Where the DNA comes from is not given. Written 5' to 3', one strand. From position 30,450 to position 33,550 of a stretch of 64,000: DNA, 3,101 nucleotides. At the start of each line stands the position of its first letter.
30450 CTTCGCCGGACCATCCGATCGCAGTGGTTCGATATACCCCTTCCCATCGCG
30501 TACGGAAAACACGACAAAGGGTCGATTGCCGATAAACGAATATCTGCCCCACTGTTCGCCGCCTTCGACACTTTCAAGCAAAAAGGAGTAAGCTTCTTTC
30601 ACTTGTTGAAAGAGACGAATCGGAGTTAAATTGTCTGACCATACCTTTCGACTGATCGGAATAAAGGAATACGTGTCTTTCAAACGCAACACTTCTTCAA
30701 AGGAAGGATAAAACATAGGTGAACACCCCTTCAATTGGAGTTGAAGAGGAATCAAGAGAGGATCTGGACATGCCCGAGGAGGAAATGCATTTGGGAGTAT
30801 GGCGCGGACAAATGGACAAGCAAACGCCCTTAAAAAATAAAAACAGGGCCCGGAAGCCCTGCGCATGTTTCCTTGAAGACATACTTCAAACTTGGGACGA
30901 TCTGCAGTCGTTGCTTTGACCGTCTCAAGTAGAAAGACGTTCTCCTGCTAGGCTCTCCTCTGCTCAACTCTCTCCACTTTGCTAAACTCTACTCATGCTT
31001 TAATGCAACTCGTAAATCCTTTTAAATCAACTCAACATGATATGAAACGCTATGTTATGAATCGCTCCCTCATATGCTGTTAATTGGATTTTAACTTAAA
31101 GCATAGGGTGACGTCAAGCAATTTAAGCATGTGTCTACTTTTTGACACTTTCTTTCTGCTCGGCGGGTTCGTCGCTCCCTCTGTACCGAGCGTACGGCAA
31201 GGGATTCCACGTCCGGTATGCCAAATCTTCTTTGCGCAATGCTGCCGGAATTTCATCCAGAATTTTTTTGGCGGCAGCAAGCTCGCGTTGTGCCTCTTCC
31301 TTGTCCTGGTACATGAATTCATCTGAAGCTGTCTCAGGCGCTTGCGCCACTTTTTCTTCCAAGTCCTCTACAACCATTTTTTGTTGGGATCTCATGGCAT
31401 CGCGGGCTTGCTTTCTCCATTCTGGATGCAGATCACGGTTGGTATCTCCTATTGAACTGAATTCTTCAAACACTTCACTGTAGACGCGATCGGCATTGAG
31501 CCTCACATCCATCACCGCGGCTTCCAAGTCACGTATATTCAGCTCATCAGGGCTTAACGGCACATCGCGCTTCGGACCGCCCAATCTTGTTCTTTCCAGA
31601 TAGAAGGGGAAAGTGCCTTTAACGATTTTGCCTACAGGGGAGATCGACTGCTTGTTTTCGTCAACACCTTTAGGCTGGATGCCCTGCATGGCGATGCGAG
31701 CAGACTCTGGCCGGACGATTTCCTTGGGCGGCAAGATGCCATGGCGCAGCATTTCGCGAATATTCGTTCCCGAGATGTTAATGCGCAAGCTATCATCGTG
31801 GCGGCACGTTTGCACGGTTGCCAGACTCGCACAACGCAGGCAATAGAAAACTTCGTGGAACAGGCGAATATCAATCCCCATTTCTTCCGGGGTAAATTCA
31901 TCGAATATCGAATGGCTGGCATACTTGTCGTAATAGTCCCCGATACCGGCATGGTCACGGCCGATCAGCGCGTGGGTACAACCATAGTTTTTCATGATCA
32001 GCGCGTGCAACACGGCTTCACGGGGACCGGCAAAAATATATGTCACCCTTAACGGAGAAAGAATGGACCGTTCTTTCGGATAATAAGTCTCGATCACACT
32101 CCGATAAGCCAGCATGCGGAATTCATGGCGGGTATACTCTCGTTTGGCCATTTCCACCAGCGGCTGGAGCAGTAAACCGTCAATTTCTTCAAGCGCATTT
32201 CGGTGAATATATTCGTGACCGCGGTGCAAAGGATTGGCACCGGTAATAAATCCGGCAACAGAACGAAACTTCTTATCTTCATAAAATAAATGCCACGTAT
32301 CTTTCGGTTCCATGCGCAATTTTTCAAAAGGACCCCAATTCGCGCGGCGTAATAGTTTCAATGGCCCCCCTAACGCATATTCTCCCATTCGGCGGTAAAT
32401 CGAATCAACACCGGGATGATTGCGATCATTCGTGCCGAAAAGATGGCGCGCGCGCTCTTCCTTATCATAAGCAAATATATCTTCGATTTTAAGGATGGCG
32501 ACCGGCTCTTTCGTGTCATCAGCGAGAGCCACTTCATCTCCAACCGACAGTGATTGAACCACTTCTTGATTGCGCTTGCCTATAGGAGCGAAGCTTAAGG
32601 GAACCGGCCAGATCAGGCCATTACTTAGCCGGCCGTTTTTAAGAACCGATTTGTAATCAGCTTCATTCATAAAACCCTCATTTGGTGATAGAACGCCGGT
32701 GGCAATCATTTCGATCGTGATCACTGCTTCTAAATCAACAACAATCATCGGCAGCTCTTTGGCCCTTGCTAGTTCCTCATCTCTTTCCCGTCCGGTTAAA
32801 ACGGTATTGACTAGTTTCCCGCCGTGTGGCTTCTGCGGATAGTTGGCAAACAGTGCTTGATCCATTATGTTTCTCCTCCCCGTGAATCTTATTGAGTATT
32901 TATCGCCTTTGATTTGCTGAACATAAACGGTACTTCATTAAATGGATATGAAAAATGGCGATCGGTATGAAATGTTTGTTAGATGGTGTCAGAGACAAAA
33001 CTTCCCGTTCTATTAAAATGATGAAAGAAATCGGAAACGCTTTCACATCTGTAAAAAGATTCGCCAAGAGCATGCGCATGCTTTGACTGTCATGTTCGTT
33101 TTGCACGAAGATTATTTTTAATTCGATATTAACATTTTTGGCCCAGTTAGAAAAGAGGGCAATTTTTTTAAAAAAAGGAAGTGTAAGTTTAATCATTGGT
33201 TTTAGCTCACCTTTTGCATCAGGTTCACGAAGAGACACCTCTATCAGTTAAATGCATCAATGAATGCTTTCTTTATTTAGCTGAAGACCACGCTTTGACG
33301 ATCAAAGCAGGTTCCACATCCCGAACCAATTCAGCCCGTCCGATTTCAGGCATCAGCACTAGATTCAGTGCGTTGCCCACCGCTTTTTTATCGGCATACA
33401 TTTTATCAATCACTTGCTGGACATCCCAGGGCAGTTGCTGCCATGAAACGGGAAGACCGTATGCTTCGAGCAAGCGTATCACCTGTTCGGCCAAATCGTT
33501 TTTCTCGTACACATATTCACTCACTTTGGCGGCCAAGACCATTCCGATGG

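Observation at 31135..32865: Divergent ATP-sulfurylase-fold protein with an unknown 180-aa tail in the aroH slot of the aro-trp supraoperon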

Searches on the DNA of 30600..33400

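Call 67: search_rna_families(source=window, start=30600, end=33400, threshold=evalue, max_evalue=5)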
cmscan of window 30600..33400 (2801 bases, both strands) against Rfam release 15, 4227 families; matches with E-value up to 5: 1.
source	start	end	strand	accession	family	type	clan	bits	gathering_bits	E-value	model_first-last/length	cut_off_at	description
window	30834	30884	-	RF01489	sbrA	Gene; sRNA;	-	20.5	45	0.55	1-71/71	no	Listeria sRNA sbrA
